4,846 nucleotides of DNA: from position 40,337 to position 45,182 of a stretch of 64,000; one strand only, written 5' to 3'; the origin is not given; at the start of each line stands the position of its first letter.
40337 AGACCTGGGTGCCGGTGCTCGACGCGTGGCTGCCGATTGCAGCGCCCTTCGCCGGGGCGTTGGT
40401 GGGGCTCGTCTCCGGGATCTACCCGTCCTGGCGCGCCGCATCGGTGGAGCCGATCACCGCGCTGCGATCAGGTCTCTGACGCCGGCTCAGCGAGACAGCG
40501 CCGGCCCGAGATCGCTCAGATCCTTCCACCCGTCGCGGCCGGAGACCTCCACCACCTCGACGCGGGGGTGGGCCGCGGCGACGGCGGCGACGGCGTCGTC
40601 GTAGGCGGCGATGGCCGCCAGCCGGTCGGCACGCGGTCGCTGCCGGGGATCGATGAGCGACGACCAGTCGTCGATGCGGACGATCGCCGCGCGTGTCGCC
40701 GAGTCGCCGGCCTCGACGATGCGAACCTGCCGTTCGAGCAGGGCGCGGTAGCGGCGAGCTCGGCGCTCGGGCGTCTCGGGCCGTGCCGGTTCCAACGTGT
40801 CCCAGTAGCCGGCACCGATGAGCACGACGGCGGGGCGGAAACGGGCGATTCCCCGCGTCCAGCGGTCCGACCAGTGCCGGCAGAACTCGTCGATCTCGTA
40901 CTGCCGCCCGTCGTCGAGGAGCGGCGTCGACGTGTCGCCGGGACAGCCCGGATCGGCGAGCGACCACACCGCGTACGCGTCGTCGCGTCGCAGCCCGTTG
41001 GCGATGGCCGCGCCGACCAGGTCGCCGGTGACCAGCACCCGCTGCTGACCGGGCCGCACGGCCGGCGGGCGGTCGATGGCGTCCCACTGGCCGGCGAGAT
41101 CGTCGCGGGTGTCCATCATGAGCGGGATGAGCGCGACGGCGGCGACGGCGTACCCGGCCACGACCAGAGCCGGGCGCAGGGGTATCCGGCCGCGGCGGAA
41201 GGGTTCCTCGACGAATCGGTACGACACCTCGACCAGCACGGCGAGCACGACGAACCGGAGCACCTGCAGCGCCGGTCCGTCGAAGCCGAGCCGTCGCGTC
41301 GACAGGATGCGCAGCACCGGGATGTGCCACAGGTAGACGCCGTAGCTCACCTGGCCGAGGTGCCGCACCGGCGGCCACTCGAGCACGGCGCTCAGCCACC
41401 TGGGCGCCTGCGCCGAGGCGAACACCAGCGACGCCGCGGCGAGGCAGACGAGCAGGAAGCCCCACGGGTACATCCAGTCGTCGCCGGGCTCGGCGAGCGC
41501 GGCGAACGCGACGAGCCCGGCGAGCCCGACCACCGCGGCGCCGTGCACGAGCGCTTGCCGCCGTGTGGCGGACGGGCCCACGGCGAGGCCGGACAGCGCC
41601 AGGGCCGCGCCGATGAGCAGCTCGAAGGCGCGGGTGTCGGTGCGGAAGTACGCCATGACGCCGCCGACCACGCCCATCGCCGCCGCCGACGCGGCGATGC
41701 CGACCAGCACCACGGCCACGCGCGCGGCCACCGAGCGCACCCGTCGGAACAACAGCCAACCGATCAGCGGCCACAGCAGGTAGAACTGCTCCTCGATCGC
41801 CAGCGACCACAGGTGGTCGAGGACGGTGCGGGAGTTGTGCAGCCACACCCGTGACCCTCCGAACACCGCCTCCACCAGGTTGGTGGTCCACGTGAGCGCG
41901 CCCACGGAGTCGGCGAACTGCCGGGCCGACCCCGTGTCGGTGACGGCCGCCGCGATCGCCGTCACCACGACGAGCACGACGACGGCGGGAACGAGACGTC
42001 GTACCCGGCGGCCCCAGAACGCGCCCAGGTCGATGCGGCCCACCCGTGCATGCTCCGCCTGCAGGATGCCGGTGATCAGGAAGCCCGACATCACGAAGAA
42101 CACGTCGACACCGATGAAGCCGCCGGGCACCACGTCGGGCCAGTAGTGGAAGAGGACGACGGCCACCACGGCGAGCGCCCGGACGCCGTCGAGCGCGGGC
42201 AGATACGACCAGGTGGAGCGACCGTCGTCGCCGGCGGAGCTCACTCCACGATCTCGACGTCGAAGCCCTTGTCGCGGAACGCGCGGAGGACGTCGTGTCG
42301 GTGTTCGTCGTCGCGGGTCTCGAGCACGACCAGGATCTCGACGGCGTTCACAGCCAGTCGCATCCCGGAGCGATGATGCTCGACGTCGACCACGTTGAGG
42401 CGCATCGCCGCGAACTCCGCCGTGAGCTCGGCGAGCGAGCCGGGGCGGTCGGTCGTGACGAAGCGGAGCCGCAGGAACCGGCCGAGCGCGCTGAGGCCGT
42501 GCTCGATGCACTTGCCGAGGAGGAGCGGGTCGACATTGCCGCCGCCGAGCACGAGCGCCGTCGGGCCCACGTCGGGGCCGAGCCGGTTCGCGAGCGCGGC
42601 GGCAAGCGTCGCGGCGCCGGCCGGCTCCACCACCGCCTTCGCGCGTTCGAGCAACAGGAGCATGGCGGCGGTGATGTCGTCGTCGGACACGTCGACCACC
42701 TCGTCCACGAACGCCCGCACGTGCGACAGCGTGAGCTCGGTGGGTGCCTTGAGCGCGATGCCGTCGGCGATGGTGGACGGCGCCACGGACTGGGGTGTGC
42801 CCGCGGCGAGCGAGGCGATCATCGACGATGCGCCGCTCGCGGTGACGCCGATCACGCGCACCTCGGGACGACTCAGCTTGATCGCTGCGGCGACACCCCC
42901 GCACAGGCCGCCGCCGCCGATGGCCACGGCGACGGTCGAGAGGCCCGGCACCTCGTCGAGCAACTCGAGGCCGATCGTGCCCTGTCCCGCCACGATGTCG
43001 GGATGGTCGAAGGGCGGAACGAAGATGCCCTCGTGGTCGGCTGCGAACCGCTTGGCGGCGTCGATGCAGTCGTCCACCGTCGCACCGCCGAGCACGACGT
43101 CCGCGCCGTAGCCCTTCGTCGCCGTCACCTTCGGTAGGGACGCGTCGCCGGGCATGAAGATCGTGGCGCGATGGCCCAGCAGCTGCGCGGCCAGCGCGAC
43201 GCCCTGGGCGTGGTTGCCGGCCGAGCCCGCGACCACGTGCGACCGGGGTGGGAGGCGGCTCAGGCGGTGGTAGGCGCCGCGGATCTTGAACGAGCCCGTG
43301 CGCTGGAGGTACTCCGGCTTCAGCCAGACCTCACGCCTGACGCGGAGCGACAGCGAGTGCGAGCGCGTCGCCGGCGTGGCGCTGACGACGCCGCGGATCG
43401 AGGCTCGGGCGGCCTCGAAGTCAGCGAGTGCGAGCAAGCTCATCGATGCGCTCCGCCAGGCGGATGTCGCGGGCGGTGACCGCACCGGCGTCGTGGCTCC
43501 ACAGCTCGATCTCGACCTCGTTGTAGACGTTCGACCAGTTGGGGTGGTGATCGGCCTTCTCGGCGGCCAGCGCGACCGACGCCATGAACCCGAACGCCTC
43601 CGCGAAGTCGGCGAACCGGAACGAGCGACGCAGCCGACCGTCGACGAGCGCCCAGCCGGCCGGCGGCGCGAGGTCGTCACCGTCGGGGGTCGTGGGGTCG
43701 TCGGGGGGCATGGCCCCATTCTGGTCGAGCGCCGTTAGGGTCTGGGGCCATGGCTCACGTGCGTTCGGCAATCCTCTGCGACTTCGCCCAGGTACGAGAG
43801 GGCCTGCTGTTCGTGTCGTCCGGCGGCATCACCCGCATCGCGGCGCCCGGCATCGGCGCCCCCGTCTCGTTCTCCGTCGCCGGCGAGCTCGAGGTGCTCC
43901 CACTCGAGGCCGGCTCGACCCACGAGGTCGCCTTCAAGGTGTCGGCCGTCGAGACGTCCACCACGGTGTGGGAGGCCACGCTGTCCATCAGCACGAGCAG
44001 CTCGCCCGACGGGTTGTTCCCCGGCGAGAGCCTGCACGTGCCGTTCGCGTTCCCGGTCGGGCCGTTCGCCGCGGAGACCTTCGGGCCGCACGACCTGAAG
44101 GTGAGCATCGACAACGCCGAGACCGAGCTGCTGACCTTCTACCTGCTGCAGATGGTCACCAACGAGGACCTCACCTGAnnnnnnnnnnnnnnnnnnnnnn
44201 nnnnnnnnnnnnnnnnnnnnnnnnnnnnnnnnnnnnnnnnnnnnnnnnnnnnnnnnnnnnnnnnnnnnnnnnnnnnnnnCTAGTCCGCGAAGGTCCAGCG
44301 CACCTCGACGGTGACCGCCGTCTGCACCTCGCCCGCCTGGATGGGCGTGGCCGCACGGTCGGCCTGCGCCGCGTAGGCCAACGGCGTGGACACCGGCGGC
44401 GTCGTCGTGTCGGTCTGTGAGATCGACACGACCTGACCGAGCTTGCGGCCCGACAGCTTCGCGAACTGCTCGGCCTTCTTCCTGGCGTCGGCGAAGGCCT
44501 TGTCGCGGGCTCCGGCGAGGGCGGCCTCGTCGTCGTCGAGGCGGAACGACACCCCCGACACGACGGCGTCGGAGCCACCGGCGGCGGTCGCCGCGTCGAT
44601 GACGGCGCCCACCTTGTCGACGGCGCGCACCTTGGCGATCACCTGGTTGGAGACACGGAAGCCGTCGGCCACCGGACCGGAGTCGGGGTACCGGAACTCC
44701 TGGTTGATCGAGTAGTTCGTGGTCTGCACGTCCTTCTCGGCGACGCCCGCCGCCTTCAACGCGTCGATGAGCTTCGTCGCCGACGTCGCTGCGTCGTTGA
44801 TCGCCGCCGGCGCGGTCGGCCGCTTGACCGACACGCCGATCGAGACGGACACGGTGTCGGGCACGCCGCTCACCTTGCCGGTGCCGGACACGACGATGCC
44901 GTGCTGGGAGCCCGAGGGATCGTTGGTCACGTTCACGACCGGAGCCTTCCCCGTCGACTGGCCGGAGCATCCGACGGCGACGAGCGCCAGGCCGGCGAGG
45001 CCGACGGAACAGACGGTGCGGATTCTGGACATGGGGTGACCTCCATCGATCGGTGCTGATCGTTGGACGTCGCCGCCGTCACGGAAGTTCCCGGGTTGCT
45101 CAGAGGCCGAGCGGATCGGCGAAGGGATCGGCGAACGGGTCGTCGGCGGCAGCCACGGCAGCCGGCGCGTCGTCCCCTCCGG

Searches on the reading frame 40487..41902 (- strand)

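Call 57: search_protein_families(library=pfam, proteins=[window:40487-41902:-], max_evalue=0.001)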
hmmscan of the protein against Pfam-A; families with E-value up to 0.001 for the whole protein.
window:40487-41902:- (471 aa): 1 family
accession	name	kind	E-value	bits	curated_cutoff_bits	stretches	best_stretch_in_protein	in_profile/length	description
PF01757.29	Acyl_transf_3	-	1.2e-16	61.1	31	1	19-224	113-320/326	Acyltransferase domain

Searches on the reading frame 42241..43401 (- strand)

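Call 57: search_protein_families(library=pfam, proteins=[window:42241-43401:-], max_evalue=0.001)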
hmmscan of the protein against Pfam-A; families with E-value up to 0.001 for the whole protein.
window:42241-43401:- (386 aa): 2 families
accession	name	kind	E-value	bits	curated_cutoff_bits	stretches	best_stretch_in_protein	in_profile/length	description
PF00291.31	PALP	-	3.4e-76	256.8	35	1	5-277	4-286/295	Pyridoxal-phosphate dependent enzyme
PF01842.31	ACT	-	7.3e-07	29.3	27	1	312-376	3-62/66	ACT domain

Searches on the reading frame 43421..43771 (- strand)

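Call 57: search_protein_families(library=pfam, proteins=[window:43421-43771:-], max_evalue=0.001)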
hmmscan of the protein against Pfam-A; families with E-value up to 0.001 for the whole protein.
window:43421-43771:- (116 aa): 1 family
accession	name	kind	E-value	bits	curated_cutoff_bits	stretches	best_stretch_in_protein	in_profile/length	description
PF01329.24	Pterin_4a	-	5.5e-29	100.6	26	1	36-112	14-91/91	Pterin 4 alpha carbinolamine dehydratase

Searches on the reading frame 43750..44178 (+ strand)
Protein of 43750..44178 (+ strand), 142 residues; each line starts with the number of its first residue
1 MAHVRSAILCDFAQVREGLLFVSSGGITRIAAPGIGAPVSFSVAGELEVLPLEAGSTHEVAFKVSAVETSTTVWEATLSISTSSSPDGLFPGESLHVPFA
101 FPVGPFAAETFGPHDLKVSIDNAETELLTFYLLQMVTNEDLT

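Call 57: search_protein_families(library=pfam, proteins=[window:43750-44178:+], max_evalue=0.001)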
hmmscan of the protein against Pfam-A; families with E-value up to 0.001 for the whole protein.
window:43750-44178:+ (142 aa): 1 family
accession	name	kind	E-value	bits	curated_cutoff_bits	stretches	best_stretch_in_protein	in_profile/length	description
PF22091.2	DUF6941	-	1.6e-08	35.4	27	1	6-131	2-123/125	Family of unknown function (DUF6941)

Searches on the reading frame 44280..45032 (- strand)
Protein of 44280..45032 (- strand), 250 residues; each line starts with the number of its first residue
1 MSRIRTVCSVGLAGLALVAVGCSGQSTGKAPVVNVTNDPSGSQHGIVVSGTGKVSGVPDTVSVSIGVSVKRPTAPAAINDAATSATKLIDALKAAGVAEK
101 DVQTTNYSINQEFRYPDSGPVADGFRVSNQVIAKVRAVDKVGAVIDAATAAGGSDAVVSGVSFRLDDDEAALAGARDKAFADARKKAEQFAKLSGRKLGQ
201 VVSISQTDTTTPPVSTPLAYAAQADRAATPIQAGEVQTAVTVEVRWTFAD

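Call 3: search_protein_families(library=pfam, proteins=[window:44280-45032:-], max_evalue=0.01)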
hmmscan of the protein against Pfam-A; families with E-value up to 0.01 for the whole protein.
window:44280-45032:- (250 aa): 1 family
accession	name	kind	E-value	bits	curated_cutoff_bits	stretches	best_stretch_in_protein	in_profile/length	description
PF04402.19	SIMPL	-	2.6e-50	172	25.2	1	46-246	1-205/205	Protein of unknown function (DUF541)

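Call 4: search_protein_families(library=ncbifam, proteins=[window:44280-45032:-], max_evalue=0.01)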
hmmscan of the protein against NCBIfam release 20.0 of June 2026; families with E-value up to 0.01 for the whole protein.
window:44280-45032:- (250 aa): 1 family
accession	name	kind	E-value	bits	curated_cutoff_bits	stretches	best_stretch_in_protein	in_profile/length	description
NF008299.0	PRK11087.1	equivalog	1.6e-27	96.4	249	1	38-244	25-232/238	oxidative stress defense protein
